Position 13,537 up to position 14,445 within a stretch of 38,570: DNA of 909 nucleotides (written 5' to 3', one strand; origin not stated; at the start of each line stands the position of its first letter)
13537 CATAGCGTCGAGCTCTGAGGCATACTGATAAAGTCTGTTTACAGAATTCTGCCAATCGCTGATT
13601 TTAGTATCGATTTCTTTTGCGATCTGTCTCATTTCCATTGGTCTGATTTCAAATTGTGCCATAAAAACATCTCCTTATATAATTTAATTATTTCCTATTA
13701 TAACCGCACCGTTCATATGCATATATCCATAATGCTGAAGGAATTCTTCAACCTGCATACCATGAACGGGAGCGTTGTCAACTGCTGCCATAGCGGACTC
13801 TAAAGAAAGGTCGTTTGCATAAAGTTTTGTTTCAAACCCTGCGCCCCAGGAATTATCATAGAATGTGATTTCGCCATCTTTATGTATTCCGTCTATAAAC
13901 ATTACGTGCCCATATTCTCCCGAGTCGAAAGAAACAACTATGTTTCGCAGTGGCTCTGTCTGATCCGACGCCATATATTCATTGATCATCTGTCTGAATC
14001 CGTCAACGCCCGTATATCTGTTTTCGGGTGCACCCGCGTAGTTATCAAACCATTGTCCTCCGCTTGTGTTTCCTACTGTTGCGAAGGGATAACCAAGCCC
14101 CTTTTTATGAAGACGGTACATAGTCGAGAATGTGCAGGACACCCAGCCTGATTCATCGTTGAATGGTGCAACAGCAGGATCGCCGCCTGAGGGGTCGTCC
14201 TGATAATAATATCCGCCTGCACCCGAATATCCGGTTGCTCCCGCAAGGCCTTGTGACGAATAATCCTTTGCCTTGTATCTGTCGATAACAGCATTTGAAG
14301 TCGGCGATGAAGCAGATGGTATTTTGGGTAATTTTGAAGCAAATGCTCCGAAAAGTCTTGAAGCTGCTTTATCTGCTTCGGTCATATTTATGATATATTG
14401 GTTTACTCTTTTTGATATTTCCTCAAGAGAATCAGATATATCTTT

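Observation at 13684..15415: WXG-hairpin::CHAP fusion preceded by two small helical partner genes (Lap1/Lap2-like triad)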

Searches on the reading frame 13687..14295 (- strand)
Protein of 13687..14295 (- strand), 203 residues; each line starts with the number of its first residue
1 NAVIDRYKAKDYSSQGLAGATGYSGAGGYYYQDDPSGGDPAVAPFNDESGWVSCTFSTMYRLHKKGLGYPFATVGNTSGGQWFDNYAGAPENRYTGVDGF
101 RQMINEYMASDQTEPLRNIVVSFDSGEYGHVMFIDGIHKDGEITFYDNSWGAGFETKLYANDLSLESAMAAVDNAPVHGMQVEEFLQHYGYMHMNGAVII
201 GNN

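Call 37: search_solved_structures(query=A2, max_evalue=10, show_alignments=4)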
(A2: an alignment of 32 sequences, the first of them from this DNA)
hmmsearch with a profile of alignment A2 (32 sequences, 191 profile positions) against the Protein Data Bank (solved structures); distinct sequences matched with E-value up to 10: 1.
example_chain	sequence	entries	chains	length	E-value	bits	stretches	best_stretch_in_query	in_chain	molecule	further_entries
5ykh_A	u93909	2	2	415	3.8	10.5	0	104-158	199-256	Pumilio homolog 1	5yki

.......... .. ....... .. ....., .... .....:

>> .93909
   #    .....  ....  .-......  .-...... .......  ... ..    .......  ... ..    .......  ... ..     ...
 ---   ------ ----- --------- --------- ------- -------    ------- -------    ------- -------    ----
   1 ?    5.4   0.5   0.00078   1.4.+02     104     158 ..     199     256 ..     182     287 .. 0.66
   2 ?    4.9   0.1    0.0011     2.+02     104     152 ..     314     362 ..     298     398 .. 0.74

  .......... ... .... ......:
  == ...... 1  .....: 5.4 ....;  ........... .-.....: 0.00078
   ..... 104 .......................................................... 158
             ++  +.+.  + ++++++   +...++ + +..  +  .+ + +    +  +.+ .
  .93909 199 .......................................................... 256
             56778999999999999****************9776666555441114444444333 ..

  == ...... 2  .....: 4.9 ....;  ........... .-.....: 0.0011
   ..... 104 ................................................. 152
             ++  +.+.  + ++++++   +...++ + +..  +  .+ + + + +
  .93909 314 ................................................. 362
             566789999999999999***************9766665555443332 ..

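Call 41: find_homologous_proteins(query=A2, max_evalue=0.001)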
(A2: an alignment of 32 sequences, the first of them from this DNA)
Query A2 (32 sequences) (203 aa, profile of the alignment): 31 proteins with E <= 0.001 among 4113 candidates.
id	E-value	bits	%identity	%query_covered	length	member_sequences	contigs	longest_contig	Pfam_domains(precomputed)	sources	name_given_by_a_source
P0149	6.9e-61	223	38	95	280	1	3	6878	PF05257.23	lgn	-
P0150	8.9e-61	223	35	90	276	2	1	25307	-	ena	-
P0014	1.8e-59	219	35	95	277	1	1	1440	-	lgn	-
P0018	2.1e-59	219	38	50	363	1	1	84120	-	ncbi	-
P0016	7.5e-59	217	37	59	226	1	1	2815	-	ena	-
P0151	5.5e-58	214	39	51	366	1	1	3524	-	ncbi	-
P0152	1.3e-56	209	30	79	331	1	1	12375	-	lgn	-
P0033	8.0e-56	207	29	81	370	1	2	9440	PF14200.13,PF00652.29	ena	-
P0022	3.4e-55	205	33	77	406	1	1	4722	-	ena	-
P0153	6.9e-55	204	34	61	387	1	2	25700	-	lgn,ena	-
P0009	1.3e-54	203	75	100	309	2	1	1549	PF05257.23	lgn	-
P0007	1.4e-54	203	88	99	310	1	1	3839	PF05257.23,PF06013.19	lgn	-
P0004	1.2e-53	200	91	99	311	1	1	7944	PF05257.23,PF06013.19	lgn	-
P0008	7.5e-53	197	77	99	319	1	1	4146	PF05257.23,PF06013.19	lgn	-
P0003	8.1e-53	197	93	99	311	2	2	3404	PF05257.23,PF06013.19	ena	-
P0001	9.0e-53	197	96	100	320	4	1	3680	PF05257.23,PF06013.19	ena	-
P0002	1.4e-52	196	93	99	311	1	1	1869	PF05257.23,PF06013.19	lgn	-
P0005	1.5e-52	196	92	99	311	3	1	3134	PF05257.23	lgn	-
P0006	1.7e-52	196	92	99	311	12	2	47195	PF05257.23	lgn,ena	-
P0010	1.7e-50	189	74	99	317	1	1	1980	PF05257.23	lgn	-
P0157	2.8e-48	182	31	80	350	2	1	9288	-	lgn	-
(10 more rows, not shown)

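Call 43: find_encoding_contigs(protein=P0150, flank=8000, max_places=2)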
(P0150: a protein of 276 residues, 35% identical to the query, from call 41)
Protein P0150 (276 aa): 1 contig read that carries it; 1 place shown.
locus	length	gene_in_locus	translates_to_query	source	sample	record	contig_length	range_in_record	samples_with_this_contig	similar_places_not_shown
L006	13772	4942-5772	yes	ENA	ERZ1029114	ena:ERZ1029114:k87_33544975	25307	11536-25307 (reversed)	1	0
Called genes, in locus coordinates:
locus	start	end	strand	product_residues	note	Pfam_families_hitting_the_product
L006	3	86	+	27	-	?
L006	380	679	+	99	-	PF06013:WXG100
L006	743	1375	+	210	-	-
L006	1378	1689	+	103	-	-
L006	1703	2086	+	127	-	PF02996:Prefoldin (faint), PF16888:YwqH-like (weak)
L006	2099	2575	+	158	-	-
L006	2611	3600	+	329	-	-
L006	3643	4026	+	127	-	PF06013:WXG100 (weak)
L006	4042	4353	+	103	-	PF06013:WXG100, PF08581:Tup_N (faint)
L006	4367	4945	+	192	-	-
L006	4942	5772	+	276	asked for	-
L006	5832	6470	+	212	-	-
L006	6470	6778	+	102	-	-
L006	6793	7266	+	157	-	-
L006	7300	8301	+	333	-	-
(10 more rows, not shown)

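Call 46: predict_structure(alignment_id=A2)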
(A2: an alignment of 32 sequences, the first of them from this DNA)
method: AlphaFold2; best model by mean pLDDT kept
length: 203 residues; sequences in the alignment: 32
mean_pLDDT: 82.6   pTM: 0.83
mean pLDDT of the five models: 82.6, 80.9, 79.3, 78.9, 78.8
residues with pLDDT >= 90: 111; 70-90: 48; 50-70: 31; < 50: 13
segments of 3 or more residues with pLDDT < 50: 1-5, 14-18
pLDDT, mean of each block of 10 residues (from residue 1): 48 49 55 56 88 92 81 83 89 96 95 91 92 95 92 82 92 93 95 95 59
secondary structure, 60 per line:
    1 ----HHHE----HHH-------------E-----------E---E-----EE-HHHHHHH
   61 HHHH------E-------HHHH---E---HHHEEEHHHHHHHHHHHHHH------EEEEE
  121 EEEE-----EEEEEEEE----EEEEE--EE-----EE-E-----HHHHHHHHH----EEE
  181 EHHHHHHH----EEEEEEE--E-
elements in order: H54-64 H79-82 E93-95 H96-109 E116-124 E130-137 E142-146 H165-173 E178-181 H182-188 E193-199

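Call 51: fold_search(model_id=the predicted structure, library=pdb)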
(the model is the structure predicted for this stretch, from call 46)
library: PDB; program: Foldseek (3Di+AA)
matches with E <= 10: 467; with E <= 0.001: 0
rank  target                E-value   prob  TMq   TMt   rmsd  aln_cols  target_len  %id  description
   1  5t1q_D                1.3e-02  0.72  0.29  0.18  12.6       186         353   14  2.15 Angstrom Crystal Structure of N-acetylmuramoyl-L-alanine Amidase from Staphylococcus aureus. (released 2017-06-07)
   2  5t1q_C                1.4e-02  0.80  0.30  0.19  12.2       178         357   15  2.15 Angstrom Crystal Structure of N-acetylmuramoyl-L-alanine Amidase from Staphylococcus aureus. (released 2017-06-07)
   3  5t1q_B                1.9e-02  0.77  0.31  0.19  12.3       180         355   15  2.15 Angstrom Crystal Structure of N-acetylmuramoyl-L-alanine Amidase from Staphylococcus aureus. (released 2017-06-07)
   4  4olk_B                2.3e-02  0.66  0.34  0.40  10.7       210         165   14  The CHAP domain of LysGH15 (released 2014-05-28)
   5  8ssk_A                2.4e-02  0.75  0.32  0.23   8.1       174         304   12  Citrobacter rodentium contact dependent growth inhibition (CDI) entry and toxin (CdiA-CT) domains (released 2024-05-15)
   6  4csh_A                3.1e-02  0.57  0.33  0.39  10.8       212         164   13  Native structure of the lytic CHAPK domain of the endolysin LysK from Staphylococcus aureus bacteriophage K (released 2014-08-06)
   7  4ct3_E                4.3e-02  0.63  0.33  0.39   9.9       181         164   14  Methylmercury chloride derivative structure of the lytic CHAPK domain of the endolysin LysK from Staphylococcus aureus (released 2014-08-06)
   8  5t1q_A                4.8e-02  0.60  0.27  0.16  12.5       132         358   21  2.15 Angstrom Crystal Structure of N-acetylmuramoyl-L-alanine Amidase from Staphylococcus aureus. (released 2017-06-07)
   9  8ssk_D                5.5e-02  0.75  0.34  0.25   6.4       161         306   10  Citrobacter rodentium contact dependent growth inhibition (CDI) entry and toxin (CdiA-CT) domains (released 2024-05-15)
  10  8ssk_C                7.1e-02  0.66  0.35  0.25   7.5       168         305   12  Citrobacter rodentium contact dependent growth inhibition (CDI) entry and toxin (CdiA-CT) domains (released 2024-05-15)
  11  9l5u_B                7.1e-02  0.35  0.26  0.35   9.9       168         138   12  Papain-like cysteine protease toxin/immunity pair (released 2025-06-04)
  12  4cgk_B                9.1e-02  0.57  0.29  0.18   7.2       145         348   15  Crystal structure of the essential protein PcsB from Streptococcus pneumoniae (released 2014-05-21)
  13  2k3a_MODEL_1_A        9.1e-02  0.23  0.29  0.36  21.9       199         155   16  NMR solution structure of Staphylococcus saprophyticus CHAP (cysteine, histidine-dependent amidohydrolases/pep (released 2008-05-13)
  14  4cgk_A                1.0e-01  0.63  0.30  0.19   6.7       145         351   16  Crystal structure of the essential protein PcsB from Streptococcus pneumoniae (released 2014-05-21)
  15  2lrj_MODEL_1_A        1.2e-01  0.33  0.21  0.34   9.3       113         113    9  NMR solution structure of staphyloxanthin biosynthesis protein (released 2012-04-18)
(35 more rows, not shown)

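Call 55: find_encoding_contigs(protein=P0153, flank=8000, max_places=1)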
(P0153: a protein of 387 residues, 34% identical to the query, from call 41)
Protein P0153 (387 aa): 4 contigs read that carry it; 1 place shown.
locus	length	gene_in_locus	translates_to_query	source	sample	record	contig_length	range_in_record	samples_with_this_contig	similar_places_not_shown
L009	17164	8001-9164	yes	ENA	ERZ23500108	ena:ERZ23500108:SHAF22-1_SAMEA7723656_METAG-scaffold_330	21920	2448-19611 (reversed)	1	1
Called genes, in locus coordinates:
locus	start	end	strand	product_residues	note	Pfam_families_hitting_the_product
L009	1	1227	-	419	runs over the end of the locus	-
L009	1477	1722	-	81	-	-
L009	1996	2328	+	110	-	PF12844:HTH_19 (weak), PF13560:HTH_31 (weak), PF01381:HTH_3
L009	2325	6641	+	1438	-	PF00498:FHA, PF16697:Yop-YscD_cpl, PF05872:HerA_C (faint), PF13401:AAA_22 (faint), PF00910:RNA_helicase (faint), PF01443:Viral_helicase1 (faint), PF01580:FtsK_SpoIIIE, PF01580:FtsK_SpoIIIE, +10 more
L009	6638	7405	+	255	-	-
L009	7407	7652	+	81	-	PF08817:YukD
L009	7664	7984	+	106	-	PF06013:WXG100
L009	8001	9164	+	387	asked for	-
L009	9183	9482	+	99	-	PF06013:WXG100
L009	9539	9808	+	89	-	PF06013:WXG100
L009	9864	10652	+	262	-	PF00481:PP2C, PF07228:SpoIIE (weak), PF13672:PP2C_2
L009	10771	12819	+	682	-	PF00069:Pkinase, PF07714:PK_Tyr_Ser-Thr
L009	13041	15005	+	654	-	PF00069:Pkinase, PF07714:PK_Tyr_Ser-Thr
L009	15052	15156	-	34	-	-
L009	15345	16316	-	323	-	PF19553:DUF6076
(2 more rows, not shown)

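Call 56: find_encoding_contigs(protein=P0152, flank=8000, max_places=1)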
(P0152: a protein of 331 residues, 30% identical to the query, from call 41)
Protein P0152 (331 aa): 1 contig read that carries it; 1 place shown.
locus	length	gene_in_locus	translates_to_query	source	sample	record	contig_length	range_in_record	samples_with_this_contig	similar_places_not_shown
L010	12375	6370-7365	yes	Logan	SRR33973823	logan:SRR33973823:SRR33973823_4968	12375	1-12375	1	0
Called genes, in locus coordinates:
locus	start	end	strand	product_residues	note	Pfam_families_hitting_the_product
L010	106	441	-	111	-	PF13560:HTH_31, PF12844:HTH_19 (weak), PF01381:HTH_3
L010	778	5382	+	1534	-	PF00498:FHA, PF16697:Yop-YscD_cpl (weak), PF01580:FtsK_SpoIIIE, PF13401:AAA_22 (faint), PF13555:AAA_29 (faint), PF01580:FtsK_SpoIIIE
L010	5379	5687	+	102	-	-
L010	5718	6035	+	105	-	-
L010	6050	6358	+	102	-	-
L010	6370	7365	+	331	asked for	-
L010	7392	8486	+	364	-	-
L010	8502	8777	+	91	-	PF13780:DUF4176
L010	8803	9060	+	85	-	-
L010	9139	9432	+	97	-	PF06013:WXG100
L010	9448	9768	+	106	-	PF06013:WXG100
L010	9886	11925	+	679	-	PF00069:Pkinase, PF07714:PK_Tyr_Ser-Thr, PF03109:ABC1 (weak), PF14531:Kinase-like (weak)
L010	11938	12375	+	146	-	?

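Call 63: fold_search(model_id=the predicted structure, library=viral)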
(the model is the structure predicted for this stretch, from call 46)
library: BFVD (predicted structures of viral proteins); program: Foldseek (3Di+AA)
matches with E <= 10: 635; with E <= 0.001: 0
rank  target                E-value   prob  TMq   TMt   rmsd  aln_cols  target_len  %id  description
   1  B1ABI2                1.3e-03  0.99  0.37  0.22   5.9       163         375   13  (no name in the UniProt tables at hand)
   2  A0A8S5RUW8            2.7e-03  0.91  0.32  0.20  15.2       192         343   17  N-acetylmuramoyl-L-alanine amidase [Siphoviridae sp. ctHip2]
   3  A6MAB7                1.1e-02  0.77  0.32  0.32   8.3       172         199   18  Gp053a [Lactococcus phage KSY1]
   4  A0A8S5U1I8            1.8e-02  0.35  0.22  0.17  11.0       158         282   18  CHAP domain protein [Siphoviridae sp. ctt8434]
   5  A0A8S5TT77            2.4e-02  0.25  0.25  0.11  13.2       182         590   12  Minor capsid protein [Siphoviridae sp. ctzm5103]
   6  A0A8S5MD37            3.7e-02  0.35  0.23  0.11  10.4       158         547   14  lysozyme [Podoviridae sp. cty0j11]
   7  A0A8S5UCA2            5.8e-02  0.85  0.36  0.15   6.1       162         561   16  CHAP domain protein [Siphoviridae sp. ctgN495]
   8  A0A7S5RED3            5.8e-02  0.28  0.19  0.19   7.1       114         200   14  (no name in the UniProt tables at hand)
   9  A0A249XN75            6.2e-02  0.60  0.32  0.17   7.7       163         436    8  Lysin A, L-Ala-D-Glu peptidase domain [Arthrobacter phage GurgleFerb]
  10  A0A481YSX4            6.2e-02  0.54  0.23  0.24   8.5       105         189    8  Lecithin retinol acyltransferase [Marseillevirus LCMAC101]
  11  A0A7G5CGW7            6.2e-02  0.51  0.22  0.43   9.6       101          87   16  (no name in the UniProt tables at hand)
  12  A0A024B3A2            7.5e-02  0.38  0.21  0.30   7.5       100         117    8  Uncharacterized protein [Bacillus phage Hoody T]
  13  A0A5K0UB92            8.0e-02  0.38  0.34  0.28   7.9       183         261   13  Uncharacterized protein [Yasminevirus sp. GU-2018]
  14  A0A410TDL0            8.0e-02  0.21  0.17  0.28  11.3       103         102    9  (no name in the UniProt tables at hand)
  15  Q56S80                9.6e-02  0.33  0.30  0.31   7.7       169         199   14  Lysin [Streptococcus phage 2972]
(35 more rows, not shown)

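Call 84: find_related_loci(query=A2, collection=metagenome_contigs, flank=10000)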
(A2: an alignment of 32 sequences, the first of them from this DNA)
Query A2 (203 aa) in metagenome_contigs; peptide patterns used: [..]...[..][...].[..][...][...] (x = any residue, [..] = any of these).
26 stretches matched a pattern; 2 encode a relative of the query (tblastn E <= 1e-3); 2 distinct loci.
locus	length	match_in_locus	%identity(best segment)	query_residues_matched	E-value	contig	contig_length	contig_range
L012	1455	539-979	33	45-201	3e-22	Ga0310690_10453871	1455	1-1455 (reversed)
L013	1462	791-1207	34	5-140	3e-15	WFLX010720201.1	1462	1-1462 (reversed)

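Call 86: find_encoding_contigs(protein=P0157, flank=8000, max_places=1)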
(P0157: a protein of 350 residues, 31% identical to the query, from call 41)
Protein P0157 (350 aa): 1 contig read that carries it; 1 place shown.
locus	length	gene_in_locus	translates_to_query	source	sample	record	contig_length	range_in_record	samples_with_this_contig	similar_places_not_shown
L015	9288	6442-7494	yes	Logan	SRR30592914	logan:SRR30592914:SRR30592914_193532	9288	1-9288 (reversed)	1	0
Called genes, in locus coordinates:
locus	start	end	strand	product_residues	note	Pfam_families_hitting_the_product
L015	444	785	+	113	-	PF01381:HTH_3 (weak)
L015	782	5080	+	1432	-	PF00498:FHA, PF01443:Viral_helicase1 (faint), PF16697:Yop-YscD_cpl (weak), PF01935:DUF87 (faint), PF02492:cobW (faint), PF05872:HerA_C (faint), PF01580:FtsK_SpoIIIE, PF01580:FtsK_SpoIIIE, +12 more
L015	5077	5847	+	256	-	-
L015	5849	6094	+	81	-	PF08817:YukD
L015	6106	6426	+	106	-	PF06013:WXG100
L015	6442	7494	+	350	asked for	-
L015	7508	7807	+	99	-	PF06013:WXG100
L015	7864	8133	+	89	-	PF06013:WXG100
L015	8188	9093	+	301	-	PF00481:PP2C, PF13672:PP2C_2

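Call 91: search_protein_families(library=pfam, alignment_id=A2, max_evalue=0.1)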
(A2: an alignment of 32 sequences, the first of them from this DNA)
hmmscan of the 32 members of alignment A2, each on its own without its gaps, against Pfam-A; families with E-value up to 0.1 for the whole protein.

A. member 1, seq(203 aa): 1 family
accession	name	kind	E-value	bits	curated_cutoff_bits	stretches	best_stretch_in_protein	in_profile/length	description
PF05257.22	CHAP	-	2.8e-07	31.3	26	1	48-146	5-78/81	CHAP domain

B. families by the number of members that match (of 32 scanned): 6 families
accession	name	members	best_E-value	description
PF05257.22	CHAP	20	2.8e-07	CHAP domain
PF03412.21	Peptidase_C39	1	0.016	Peptidase C39 family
PF17277.7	DUF5342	1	0.065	Family of unknown function (DUF5342)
PF21345.3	PcRGLX_2nd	1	0.066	PcRGLX-like protein central beta sandwich domain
PF05135.19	Phage_connect_1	1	0.072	Phage gp6-like head-tail connector protein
PF22348.1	ColA_N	1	0.085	Colicin-A N-terminal domain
